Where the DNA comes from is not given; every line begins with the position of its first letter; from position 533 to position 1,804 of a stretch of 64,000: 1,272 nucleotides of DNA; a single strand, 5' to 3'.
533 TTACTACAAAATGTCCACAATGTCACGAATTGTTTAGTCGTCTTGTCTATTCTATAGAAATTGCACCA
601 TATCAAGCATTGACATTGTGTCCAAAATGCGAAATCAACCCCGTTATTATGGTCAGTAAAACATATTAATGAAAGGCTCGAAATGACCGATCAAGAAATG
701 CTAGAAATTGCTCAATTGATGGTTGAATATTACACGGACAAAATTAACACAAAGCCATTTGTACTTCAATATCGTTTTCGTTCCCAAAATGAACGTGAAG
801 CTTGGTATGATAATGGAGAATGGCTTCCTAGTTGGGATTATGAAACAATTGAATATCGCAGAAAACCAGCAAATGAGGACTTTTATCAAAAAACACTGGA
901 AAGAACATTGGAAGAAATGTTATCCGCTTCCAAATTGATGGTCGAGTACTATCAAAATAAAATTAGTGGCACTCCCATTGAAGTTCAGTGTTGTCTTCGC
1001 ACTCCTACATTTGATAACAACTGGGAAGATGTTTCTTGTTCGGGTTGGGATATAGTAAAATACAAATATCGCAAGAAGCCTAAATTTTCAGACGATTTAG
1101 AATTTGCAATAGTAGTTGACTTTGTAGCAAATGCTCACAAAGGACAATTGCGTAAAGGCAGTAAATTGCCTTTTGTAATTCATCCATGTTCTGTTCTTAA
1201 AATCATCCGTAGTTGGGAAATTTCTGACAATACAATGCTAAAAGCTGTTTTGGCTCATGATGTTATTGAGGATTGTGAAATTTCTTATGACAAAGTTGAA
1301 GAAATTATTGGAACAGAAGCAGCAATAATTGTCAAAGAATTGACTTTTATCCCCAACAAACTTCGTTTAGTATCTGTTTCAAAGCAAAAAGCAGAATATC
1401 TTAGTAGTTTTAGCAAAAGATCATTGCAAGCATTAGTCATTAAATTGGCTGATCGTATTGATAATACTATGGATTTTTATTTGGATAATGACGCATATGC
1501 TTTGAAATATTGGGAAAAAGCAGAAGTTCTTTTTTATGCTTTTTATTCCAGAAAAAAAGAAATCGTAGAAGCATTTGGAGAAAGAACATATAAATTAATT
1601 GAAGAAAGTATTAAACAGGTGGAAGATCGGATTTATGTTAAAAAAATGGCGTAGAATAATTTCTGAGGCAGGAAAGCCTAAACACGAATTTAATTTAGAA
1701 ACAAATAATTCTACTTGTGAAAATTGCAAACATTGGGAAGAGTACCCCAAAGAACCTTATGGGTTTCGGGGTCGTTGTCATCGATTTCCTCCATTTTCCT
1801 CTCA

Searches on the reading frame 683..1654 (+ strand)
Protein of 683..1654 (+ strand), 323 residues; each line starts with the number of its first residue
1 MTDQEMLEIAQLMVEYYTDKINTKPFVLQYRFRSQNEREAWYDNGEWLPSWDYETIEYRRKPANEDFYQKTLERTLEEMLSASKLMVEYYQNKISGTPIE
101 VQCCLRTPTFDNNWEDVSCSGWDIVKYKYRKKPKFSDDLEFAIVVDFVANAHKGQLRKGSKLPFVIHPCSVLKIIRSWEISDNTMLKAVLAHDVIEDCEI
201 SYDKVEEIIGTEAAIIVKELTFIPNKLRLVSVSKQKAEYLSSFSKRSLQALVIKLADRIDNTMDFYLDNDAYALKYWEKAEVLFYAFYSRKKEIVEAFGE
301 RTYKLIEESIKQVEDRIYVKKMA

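Call 4: search_protein_families(library=pfam, proteins=[window:683-1654:+], max_evalue=0.01)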
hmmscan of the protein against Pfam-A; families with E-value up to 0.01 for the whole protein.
window:683-1654:+ (323 aa): 2 families
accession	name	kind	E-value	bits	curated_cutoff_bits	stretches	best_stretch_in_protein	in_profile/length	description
PF13328.12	HD_4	-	1.9e-10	41.1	27.2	1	145-262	2-124/156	HD domain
PF01966.28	HD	-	0.0011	19.7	22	1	166-261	3-115/116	HD domain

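Call 5: search_protein_families(library=phrogs, proteins=[window:683-1654:+], max_evalue=0.01)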
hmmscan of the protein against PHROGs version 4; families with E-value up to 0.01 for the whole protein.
window:683-1654:+ (323 aa): 6 families
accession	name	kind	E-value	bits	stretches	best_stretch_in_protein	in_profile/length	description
phrog_990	-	other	5e-21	76.4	1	139-268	153-272/374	metal-dependent phosphohydrolase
phrog_32047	-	other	4.5e-12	46.8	1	135-222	20-107/301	phosphohydrolase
phrog_15275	-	unknown function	0.0003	21.5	1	146-262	35-148/223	-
phrog_30929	-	unknown function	0.00035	20.6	1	140-262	239-348/413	-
phrog_21668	-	unknown function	0.00069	20.5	0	87-146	10-66/171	-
phrog_18768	-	unknown function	0.0077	17.3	0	10-63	7-57/131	-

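Call 41: search_solved_structures(query=window:683-1654:+, max_evalue=0.01, show_alignments=2)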
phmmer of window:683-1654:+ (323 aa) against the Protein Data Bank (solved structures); distinct sequences matched with E-value up to 0.01: 22.
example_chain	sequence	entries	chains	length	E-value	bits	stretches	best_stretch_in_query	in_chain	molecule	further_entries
3nqw_A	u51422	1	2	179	8e-13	51.6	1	141-268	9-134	CG11900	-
7oiw_A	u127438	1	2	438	2.5e-12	50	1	135-262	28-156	GTP pyrophosphokinase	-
8acu_A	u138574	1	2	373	4.6e-11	45.8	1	147-262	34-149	GTP pyrophosphokinase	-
6yxa_A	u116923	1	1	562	7.4e-11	45.1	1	147-262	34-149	GTP pyrophosphokinase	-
3nr1_A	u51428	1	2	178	1.4e-10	44.2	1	143-266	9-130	HD domain-containing protein 3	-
6s2t_A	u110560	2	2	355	2.2e-10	43.6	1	146-262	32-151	(P)ppGpp synthetase I, SpoT/RelA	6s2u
7ohg_A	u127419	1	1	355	2.2e-10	43.6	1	146-262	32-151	Guanosine-3',5'-bis(Diphosphate) 3'-pyrophosphohydrolase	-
6s2v_A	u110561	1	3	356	2.2e-10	43.6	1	146-262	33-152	(P)ppGpp synthetase I, SpoT/RelA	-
7qoc_A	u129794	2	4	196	5.8e-10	42.2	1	147-279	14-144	Guanosine polyphosphate pyrophosphohydrolases/synthetases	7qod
5vxa_A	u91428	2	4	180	1.3e-09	41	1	143-266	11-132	Guanosine-3',5'-bis(diphosphate) 3'-pyrophosphohydrolase MESH1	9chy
9s6k_B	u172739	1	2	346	5.2e-09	39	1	149-262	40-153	GTP pyrophosphokinase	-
1vj7_A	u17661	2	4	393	5.8e-09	38.9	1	142-263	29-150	Bifunctional RELA/SPOT | Bifunctional (p)ppGpp synthase/hydrolase RelA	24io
4yf1_A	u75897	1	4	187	2.4e-08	36.9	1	148-264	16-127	Lmo0812 protein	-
7qps_A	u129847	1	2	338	3.5e-08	36.4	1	144-262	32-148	ACT domain protein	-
5xnx_A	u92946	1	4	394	5.5e-08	35.7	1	149-283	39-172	Bifunctional (p)ppGpp synthase/hydrolase RelA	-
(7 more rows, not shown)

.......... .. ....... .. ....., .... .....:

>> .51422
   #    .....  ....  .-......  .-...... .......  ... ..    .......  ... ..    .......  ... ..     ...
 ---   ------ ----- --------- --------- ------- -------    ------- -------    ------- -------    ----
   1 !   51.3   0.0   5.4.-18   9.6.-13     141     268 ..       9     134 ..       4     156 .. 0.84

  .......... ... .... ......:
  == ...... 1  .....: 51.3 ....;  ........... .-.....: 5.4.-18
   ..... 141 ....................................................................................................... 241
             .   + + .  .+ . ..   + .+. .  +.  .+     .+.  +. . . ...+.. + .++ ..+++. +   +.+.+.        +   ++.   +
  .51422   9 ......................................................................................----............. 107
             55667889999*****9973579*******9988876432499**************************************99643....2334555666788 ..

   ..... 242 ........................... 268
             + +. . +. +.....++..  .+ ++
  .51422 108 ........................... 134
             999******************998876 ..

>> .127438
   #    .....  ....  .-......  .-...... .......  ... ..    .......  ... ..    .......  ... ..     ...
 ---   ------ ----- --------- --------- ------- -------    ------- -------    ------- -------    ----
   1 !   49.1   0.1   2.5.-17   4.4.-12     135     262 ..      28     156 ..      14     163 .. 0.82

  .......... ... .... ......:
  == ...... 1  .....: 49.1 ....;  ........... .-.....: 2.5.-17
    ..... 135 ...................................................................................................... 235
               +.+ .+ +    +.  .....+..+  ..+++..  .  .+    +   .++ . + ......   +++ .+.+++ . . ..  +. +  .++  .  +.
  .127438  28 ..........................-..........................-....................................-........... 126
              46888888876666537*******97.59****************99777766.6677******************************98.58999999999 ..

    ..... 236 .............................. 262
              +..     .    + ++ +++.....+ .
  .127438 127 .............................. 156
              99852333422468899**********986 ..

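Call 64: search_protein_families(library=ncbifam, proteins=[window:683-1654:+], max_evalue=0.001)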
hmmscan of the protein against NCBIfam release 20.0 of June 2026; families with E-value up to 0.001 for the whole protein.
window:683-1654:+ (323 aa): 2 families
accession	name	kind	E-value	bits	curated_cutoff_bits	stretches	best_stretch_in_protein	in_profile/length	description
TIGR00691.1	spoT_relA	subfamily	8.8e-19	67.3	499.2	1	147-262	4-119/687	RelA/SpoT family protein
NF008303.0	PRK11092.1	equivalog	1.6e-12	46.5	947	1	148-262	30-144/702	bifunctional GTP diphosphokinase/guanosine-3',5'-bis pyrophosphate 3'-pyrophosphohydrolase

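Call 87: find_encoding_contigs(protein=window:683-1654:+, flank=10000, max_places=3)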
Protein window:683-1654:+ (323 aa): 3 contigs read that carry it; 2 places shown.
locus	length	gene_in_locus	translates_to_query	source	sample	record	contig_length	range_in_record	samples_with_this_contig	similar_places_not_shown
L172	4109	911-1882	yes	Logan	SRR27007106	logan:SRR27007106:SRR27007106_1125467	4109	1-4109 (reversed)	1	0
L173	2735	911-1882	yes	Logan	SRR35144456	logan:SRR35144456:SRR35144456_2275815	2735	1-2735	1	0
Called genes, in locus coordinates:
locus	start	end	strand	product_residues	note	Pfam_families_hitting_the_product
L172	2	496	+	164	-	?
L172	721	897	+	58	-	-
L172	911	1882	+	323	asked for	PF13328:HD_4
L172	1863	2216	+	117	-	-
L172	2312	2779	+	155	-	-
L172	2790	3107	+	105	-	-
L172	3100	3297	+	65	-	-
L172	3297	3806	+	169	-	-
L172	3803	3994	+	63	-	-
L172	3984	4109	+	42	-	?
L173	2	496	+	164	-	?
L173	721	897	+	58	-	-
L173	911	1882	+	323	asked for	PF13328:HD_4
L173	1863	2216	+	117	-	-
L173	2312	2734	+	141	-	?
